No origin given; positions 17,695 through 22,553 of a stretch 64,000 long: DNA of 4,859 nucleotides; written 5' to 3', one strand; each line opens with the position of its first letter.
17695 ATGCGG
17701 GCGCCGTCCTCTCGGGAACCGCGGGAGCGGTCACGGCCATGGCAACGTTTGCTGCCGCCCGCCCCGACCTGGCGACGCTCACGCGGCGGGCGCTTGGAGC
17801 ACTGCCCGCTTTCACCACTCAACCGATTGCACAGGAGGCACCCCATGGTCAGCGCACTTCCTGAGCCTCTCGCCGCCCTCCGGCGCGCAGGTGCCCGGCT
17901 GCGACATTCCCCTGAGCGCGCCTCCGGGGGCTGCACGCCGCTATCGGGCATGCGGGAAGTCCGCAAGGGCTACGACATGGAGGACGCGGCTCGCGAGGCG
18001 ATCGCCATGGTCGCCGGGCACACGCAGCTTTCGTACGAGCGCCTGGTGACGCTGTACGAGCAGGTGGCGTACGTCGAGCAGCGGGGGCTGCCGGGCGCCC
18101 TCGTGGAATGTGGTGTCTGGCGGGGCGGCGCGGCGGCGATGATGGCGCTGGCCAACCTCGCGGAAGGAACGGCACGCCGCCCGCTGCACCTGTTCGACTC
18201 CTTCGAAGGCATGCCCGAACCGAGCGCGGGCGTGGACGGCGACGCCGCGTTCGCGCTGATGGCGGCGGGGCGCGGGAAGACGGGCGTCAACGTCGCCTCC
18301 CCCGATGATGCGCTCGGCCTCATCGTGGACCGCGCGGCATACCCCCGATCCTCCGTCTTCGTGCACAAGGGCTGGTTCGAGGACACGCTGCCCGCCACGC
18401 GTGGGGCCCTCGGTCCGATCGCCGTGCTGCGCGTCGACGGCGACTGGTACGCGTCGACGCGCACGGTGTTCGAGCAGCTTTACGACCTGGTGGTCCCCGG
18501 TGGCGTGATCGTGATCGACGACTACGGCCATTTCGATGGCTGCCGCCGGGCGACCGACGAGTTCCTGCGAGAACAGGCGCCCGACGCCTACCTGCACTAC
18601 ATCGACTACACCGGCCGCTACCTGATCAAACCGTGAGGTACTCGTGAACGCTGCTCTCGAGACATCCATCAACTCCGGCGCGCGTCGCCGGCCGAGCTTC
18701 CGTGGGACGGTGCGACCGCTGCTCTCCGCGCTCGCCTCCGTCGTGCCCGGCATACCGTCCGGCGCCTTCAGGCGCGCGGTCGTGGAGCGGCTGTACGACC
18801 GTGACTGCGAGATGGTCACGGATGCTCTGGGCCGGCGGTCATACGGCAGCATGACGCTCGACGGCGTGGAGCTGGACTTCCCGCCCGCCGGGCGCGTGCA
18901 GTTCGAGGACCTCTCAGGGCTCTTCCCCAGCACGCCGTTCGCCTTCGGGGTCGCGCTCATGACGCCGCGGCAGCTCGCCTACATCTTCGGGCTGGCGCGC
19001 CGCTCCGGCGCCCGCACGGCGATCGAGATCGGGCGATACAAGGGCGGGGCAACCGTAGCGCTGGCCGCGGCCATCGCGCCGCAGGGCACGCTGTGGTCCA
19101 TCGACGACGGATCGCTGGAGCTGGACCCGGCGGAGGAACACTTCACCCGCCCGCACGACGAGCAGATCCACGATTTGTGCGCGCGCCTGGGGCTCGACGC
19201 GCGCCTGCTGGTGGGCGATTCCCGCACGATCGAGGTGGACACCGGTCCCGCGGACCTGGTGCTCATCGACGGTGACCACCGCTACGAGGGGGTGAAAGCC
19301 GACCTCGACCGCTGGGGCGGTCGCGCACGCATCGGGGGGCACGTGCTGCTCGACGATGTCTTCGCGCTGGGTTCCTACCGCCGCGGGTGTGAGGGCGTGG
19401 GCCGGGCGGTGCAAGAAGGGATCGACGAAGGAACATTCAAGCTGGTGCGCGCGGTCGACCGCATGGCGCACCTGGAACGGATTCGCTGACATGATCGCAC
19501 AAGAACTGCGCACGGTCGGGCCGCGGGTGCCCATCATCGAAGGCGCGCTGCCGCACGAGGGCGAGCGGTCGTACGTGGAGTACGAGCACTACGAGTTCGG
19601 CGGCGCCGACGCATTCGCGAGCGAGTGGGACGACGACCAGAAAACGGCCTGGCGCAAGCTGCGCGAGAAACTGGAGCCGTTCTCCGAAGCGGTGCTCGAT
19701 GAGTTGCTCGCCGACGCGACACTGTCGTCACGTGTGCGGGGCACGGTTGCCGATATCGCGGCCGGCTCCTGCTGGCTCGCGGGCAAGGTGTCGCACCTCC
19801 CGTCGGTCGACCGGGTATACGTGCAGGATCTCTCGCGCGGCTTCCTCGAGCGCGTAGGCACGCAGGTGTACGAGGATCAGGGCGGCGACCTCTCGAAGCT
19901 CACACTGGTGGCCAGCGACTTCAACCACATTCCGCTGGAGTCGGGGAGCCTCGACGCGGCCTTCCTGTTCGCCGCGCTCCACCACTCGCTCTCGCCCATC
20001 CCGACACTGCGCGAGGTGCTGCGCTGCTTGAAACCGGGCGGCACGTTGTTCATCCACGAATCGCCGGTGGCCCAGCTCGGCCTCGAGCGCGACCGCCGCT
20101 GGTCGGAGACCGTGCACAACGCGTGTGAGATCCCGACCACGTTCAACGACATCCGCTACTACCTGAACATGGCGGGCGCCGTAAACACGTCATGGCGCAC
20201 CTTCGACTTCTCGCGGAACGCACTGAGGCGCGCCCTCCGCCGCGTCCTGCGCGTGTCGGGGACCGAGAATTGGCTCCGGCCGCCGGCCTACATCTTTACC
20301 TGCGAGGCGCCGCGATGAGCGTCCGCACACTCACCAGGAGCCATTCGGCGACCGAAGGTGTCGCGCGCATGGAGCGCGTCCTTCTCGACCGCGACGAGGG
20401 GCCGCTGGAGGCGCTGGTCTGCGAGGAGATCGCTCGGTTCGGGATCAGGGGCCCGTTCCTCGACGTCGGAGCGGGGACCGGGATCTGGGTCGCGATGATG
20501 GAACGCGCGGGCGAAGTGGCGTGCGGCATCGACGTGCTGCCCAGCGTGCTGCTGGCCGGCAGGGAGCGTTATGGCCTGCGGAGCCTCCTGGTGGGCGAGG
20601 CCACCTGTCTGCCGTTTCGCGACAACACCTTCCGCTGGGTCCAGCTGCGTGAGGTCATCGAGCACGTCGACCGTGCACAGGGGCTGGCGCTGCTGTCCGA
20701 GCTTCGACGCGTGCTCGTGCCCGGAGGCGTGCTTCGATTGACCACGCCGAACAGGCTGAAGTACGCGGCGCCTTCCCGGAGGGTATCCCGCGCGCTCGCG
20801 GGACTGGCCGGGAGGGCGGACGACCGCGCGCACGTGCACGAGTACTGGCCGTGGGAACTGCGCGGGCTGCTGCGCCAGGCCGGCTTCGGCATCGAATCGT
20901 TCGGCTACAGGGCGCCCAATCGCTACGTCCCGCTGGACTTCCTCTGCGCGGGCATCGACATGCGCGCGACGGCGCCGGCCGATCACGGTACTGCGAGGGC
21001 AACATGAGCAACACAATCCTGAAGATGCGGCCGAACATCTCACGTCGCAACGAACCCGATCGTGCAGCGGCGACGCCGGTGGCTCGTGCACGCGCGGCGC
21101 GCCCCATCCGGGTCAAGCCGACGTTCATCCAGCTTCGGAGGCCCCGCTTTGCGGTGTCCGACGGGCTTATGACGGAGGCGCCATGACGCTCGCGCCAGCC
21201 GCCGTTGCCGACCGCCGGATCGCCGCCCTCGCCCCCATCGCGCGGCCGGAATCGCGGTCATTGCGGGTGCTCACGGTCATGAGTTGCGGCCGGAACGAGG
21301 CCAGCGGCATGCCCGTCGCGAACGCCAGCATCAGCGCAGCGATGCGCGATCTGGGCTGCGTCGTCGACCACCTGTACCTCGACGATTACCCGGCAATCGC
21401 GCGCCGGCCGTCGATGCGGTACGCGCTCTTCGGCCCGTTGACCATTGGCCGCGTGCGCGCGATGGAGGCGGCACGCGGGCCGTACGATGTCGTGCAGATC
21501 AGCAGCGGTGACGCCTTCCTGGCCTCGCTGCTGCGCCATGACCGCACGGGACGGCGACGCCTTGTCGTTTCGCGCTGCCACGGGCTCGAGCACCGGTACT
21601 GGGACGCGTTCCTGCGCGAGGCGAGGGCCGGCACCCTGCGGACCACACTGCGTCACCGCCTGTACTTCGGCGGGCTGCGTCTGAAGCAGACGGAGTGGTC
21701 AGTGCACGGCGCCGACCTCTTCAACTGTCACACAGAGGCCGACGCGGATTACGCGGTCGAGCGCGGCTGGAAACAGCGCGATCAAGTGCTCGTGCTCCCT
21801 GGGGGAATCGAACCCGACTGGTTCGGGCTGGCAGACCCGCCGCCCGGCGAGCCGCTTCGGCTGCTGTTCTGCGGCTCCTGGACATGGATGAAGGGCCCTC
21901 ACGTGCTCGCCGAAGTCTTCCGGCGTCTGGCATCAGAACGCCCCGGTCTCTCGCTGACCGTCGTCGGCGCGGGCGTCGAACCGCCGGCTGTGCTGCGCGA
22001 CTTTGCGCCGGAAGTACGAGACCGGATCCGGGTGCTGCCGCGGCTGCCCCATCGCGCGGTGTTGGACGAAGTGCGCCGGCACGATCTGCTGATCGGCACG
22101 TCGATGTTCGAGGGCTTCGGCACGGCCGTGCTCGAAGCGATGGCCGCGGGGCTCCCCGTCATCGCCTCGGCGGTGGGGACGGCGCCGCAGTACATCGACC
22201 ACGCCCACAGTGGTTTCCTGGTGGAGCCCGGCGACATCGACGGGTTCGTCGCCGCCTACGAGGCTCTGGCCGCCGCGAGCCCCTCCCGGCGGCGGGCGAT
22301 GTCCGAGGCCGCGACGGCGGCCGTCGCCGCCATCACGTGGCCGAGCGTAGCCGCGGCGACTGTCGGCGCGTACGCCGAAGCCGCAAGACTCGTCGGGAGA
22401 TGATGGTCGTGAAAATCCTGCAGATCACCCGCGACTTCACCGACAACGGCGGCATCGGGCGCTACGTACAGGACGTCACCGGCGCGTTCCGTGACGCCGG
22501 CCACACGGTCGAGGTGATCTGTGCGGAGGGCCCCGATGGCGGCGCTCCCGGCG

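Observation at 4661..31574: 27-kb Wzx/Wzy-dependent glycan locus with dual nucleotide-sugar pathways, five SAM methyltransferases and an embedded LPXTG protein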

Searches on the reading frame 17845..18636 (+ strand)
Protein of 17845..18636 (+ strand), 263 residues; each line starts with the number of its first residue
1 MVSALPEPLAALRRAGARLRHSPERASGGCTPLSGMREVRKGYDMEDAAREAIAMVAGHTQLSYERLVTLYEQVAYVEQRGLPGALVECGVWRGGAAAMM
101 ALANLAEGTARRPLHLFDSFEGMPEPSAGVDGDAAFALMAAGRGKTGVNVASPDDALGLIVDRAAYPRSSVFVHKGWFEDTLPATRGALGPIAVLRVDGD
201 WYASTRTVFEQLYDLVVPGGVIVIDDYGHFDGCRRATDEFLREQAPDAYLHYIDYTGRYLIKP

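Call 8: search_protein_families(library=pfam, proteins=[window:17845-18636:+], max_evalue=0.001)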
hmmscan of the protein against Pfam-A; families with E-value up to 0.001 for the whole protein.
window:17845-18636:+ (263 aa): 2 families
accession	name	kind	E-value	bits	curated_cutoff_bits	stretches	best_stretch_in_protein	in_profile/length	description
PF05711.17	TylF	-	2.4e-44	152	23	1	56-260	65-262/264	Macrocin-O-methyltransferase (TylF)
PF13578.12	Methyltransf_24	-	1.1e-12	49.1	26.3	1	87-227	1-105/105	Methyltransferase domain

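Call 11: search_protein_families(library=ncbifam, proteins=[window:17845-18636:+], max_evalue=0.00001)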
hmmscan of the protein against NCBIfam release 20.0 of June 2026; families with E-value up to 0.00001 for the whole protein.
window:17845-18636:+ (263 aa): 0 families

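Call 62: search_solved_structures(query=window:17845-18636:+, max_evalue=0.00001)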
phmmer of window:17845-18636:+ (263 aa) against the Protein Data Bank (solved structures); distinct sequences matched with E-value up to 0.00001: 7.
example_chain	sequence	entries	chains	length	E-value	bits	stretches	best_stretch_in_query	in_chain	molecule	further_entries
4cdz_A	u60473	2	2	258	1.7e-27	99.5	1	56-260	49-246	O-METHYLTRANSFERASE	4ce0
5i10_A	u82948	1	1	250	9.7e-27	97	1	56-259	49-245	Probable O-methyltransferase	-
2wk1_A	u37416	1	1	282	1.8e-24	89.6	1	57-243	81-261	NOVP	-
4x7v_A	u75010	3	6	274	1.6e-19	73.4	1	56-256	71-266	Mycinamicin III 3''-O-methyltransferase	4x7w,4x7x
4x7u_A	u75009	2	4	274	2.1e-19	73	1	56-256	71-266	Mycinamicin III 3''-O-methyltransferase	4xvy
4x7y_B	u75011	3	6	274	2.3e-19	72.9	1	56-256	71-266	Mycinamicin III 3''-O-methyltransferase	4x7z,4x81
4xvz_A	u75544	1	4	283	2.3e-19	72.9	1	56-256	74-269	Mycinamicin III 3''-O-methyltransferase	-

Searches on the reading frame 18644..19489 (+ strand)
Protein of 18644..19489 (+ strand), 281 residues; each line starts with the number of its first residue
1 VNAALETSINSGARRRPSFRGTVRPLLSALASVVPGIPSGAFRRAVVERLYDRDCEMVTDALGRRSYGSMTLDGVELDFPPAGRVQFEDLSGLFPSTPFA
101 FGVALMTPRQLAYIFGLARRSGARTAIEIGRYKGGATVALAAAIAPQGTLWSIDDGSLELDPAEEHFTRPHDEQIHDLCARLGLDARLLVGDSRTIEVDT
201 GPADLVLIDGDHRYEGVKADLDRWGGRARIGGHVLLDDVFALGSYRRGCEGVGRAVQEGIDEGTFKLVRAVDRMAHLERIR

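Call 8: search_protein_families(library=pfam, proteins=[window:18644-19489:+], max_evalue=0.001)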
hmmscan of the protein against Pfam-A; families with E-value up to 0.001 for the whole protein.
window:18644-19489:+ (281 aa): 1 family
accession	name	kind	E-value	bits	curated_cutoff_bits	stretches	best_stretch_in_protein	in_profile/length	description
PF13578.12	Methyltransf_24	-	6.9e-13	49.8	26.3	1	127-239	1-105/105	Methyltransferase domain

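Call 11: search_protein_families(library=ncbifam, proteins=[window:18644-19489:+], max_evalue=0.00001)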
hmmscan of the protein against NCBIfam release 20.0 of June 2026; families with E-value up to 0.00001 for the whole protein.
window:18644-19489:+ (281 aa): 0 families

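Call 79: search_solved_structures(query=window:18644-19489:+, max_evalue=0.01)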
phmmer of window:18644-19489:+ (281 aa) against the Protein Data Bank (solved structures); distinct sequences matched with E-value up to 0.01: 2.
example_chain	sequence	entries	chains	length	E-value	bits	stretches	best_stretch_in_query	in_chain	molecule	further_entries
6g7d_A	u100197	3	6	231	5.2e-07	32.5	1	119-279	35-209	Methyltransferase domain protein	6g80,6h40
8c9v_A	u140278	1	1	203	0.003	20.2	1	106-244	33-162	O-methyltransferase, family 3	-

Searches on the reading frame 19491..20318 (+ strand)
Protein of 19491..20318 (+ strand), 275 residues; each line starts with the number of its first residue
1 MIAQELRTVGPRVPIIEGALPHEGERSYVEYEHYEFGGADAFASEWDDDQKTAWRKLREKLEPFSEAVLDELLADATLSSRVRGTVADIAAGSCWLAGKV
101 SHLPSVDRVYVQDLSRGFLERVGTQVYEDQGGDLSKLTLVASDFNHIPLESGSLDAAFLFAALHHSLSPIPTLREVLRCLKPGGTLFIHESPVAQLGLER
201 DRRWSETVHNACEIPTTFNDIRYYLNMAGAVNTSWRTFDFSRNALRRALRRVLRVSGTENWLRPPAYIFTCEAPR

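Call 8: search_protein_families(library=pfam, proteins=[window:19491-20318:+], max_evalue=0.001)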
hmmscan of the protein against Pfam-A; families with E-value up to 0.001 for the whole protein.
window:19491-20318:+ (275 aa): 6 families
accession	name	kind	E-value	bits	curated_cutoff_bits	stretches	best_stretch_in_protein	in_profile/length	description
PF08241.18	Methyltransf_11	-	1.4e-13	51.7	21.2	1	88-188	2-95/95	Methyltransferase domain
PF13649.12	Methyltransf_25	-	1.2e-10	42.3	27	1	86-184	1-97/97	Methyltransferase domain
PF08242.18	Methyltransf_12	-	7.5e-07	30.2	30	1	88-186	2-98/98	Methyltransferase domain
PF13847.12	Methyltransf_31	-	9.8e-06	25.8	27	1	134-192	53-113/145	Methyltransferase domain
PF13489.12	Methyltransf_23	-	8.9e-05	22.7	27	1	141-203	67-124/164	Methyltransferase domain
PF01209.24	Ubie_methyltran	-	0.00015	21.6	20.1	1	84-190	49-153/233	ubiE/COQ5 methyltransferase family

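Call 11: search_protein_families(library=ncbifam, proteins=[window:19491-20318:+], max_evalue=0.00001)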
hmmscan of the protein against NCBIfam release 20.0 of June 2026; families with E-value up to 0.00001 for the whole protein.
window:19491-20318:+ (275 aa): 3 families
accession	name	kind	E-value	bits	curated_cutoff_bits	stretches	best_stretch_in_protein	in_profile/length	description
TIGR01934.1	MenG_MenH_UbiE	subfamily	1.6e-06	27.6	158.35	1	83-192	40-145/223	ubiquinone/menaquinone biosynthesis methyltransferase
TIGR02072.1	BioC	equivalog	5.5e-06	26.4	184.95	0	77-187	31-131/244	malonyl-ACP O-methyltransferase BioC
NF001241.0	PRK00216.1-2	equivalog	9.6e-06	25.4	327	0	78-190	47-149/231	demethylmenaquinone methyltransferase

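Call 80: search_solved_structures(query=window:19491-20318:+, max_evalue=0.001)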
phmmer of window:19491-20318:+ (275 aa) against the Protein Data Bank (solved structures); distinct sequences matched with E-value up to 0.001: 4.
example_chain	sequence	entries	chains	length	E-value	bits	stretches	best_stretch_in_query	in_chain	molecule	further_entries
6f5z_A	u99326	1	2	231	1.7e-06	30.7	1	84-188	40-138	24-sterol C-methyltransferase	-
3bus_A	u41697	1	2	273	1.7e-05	27.4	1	64-190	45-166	Methyltransferase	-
5gm1_A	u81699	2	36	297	0.00012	24.6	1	134-227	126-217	O-methylransferase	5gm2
6uv6_A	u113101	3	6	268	0.00049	22.6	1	137-256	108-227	D-glucose O-methyltransferase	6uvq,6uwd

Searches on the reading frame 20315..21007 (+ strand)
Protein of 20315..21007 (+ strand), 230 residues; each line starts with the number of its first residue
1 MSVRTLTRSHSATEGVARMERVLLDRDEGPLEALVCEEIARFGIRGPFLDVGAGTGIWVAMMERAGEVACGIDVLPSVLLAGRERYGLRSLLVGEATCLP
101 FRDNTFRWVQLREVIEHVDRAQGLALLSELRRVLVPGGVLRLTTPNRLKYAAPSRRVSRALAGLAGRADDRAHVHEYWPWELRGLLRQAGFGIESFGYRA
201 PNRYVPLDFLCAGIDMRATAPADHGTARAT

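Call 8: search_protein_families(library=pfam, proteins=[window:20315-21007:+], max_evalue=0.001)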
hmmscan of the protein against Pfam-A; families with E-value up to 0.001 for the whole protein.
window:20315-21007:+ (230 aa): 5 families
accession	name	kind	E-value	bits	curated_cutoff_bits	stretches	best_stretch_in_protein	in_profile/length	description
PF08241.18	Methyltransf_11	-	1.7e-14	54.7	21.2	1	49-140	1-93/95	Methyltransferase domain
PF13649.12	Methyltransf_25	-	5.1e-13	50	27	1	49-138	2-97/97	Methyltransferase domain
PF13489.12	Methyltransf_23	-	5e-12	46.3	27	1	35-193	9-161/164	Methyltransferase domain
PF08242.18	Methyltransf_12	-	3.3e-06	28.2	30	1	49-140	1-98/98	Methyltransferase domain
PF01209.24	Ubie_methyltran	-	0.00084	19.2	20.1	0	48-141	51-150/233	ubiE/COQ5 methyltransferase family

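Call 11: search_protein_families(library=ncbifam, proteins=[window:20315-21007:+], max_evalue=0.00001)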
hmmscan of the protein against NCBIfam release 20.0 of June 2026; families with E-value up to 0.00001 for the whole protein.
window:20315-21007:+ (230 aa): 5 families
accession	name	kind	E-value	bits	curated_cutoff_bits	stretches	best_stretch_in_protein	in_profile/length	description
NF045667.1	MTase_DVU1556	equivalog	4.5e-13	49.2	155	1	40-143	18-120/213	DVU_1556 family methyltransferase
NF001241.0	PRK00216.1-2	equivalog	6.2e-10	39.1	327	1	48-143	55-148/231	demethylmenaquinone methyltransferase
TIGR01934.1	MenG_MenH_UbiE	subfamily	7.1e-08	32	158.35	1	48-142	43-141/223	ubiquinone/menaquinone biosynthesis methyltransferase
TIGR01983.1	UbiG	equivalog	1e-07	31.5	102.95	1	48-149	53-158/228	bifunctional 2-polyprenyl-6-hydroxyphenol methylase/3-demethylubiquinol 3-O-methyltransferase UbiG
NF001243.0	PRK00216.1-4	equivalog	4e-06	26.3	235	1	49-140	52-149/237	demethylmenaquinone methyltransferase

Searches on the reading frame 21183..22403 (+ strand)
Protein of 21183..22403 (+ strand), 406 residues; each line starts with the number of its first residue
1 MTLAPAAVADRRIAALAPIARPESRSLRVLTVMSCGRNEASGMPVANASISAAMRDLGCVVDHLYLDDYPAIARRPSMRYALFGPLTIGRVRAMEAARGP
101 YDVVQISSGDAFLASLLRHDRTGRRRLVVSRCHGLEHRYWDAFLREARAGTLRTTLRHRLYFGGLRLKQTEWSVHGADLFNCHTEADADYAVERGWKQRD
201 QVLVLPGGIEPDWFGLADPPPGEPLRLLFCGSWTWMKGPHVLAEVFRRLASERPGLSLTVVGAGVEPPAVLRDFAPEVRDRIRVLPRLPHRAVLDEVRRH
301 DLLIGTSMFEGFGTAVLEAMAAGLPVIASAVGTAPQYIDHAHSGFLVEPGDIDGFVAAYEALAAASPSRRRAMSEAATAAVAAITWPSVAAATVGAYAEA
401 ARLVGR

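Call 8: search_protein_families(library=pfam, proteins=[window:21183-22403:+], max_evalue=0.001)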
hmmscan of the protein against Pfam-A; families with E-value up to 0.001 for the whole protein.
window:21183-22403:+ (406 aa): 5 families
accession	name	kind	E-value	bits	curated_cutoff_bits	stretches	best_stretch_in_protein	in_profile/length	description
PF00534.26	Glycos_transf_1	-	3.9e-28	98.6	26.4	1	221-377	12-169/172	Glycosyl transferases group 1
PF13692.12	Glyco_trans_1_4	-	4.3e-26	92.3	27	1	226-363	3-140/142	Glycosyl transferases group 1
PF20706.3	GT4-conflict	-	2.1e-11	43.9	26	1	200-331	172-313/385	Family 4 Glycosyltransferase in conflict systems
PF13439.12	Glyco_transf_4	-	1.5e-05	25.5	28.5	1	72-212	33-169/170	Glycosyltransferase Family 4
PF13524.12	Glyco_trans_1_2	-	0.00019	21.8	25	1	246-382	6-130/144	Glycosyl transferase-like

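Call 11: search_protein_families(library=ncbifam, proteins=[window:21183-22403:+], max_evalue=0.00001)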
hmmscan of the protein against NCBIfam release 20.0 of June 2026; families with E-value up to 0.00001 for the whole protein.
window:21183-22403:+ (406 aa): 21 families
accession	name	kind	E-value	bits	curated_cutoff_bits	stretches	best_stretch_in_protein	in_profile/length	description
NF041876.1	EPS_EpsE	equivalog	7.6e-20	71.5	400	1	200-383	186-378/389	exopolysaccharide biosynthesis GT4 family glycosyltransferase EpsE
TIGR03449.1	mycothiol_MshA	equivalog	1.2e-18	67.2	462.5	1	227-401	223-404/406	D-inositol-3-phosphate glycosyltransferase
TIGR03088.1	stp2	hypoth_equivalog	5.6e-16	58.5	409.05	1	242-392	216-365/374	TIGR03088 family PEP-CTERM/XrtA system glycosyltransferase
TIGR03999.1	thiol_BshA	equivalog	2e-15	56.6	273.7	1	243-381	218-353/375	N-acetyl-alpha-D-glucosaminyl L-malate synthase BshA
NF038229.1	Glyco4_Geo_Pelo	equivalog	2.4e-13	49.8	400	1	171-382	104-317/338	GPMC system family 4 glycosyltransferase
TIGR04047.1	MSMEG_0565_glyc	hypoth_equivalog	5.8e-13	48.7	259.85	1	285-398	262-372/373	MSMEG_0565 family glycosyltransferase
TIGR04063.1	stp3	hypoth_equivalog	1.8e-11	43.6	442.05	1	228-397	217-392/397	TIGR04063 family PEP-CTERM/XrtA system glycosyltransferase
TIGR02149.1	glgA_Coryne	subfamily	3e-11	43.1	302.4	1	285-399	269-389/391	glycogen synthase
NF053787.1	GlcN_PG_synth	equivalog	2.6e-10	39.7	480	1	229-399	202-358/361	N-acetylglucosaminyl phosphatidylglycerol synthase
NF038295.1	EPS_HpsP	equivalog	1.1e-09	37.7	550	1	298-399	286-386/388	hormogonium polysaccharide biosynthesis glycosyltransferase HpsP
NF007396.0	PRK09922.1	equivalog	1.2e-09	37.6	385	1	219-360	177-321/361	lipopolysaccharide 1,6-galactosyltransferase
NF047684.1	TeichurnBiosyTuaC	equivalog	1.2e-09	37.6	550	1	227-367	222-356/391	teichuronic acid biosynthesis protein TuaC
NF047880.1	glyco_SdgA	exception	3e-09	36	800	1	290-362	380-453/488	serine-aspartate repeat adhesin O-glycosyltransferase SdgA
TIGR02470.1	sucr_synth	equivalog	2.1e-08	32.8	810.4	1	302-379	646-726/784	sucrose synthase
TIGR04348.1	TIGR04348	equivalog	5.3e-08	32.3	300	1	236-333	149-246/310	selenoneine biosynthesis selenosugar synthase SenB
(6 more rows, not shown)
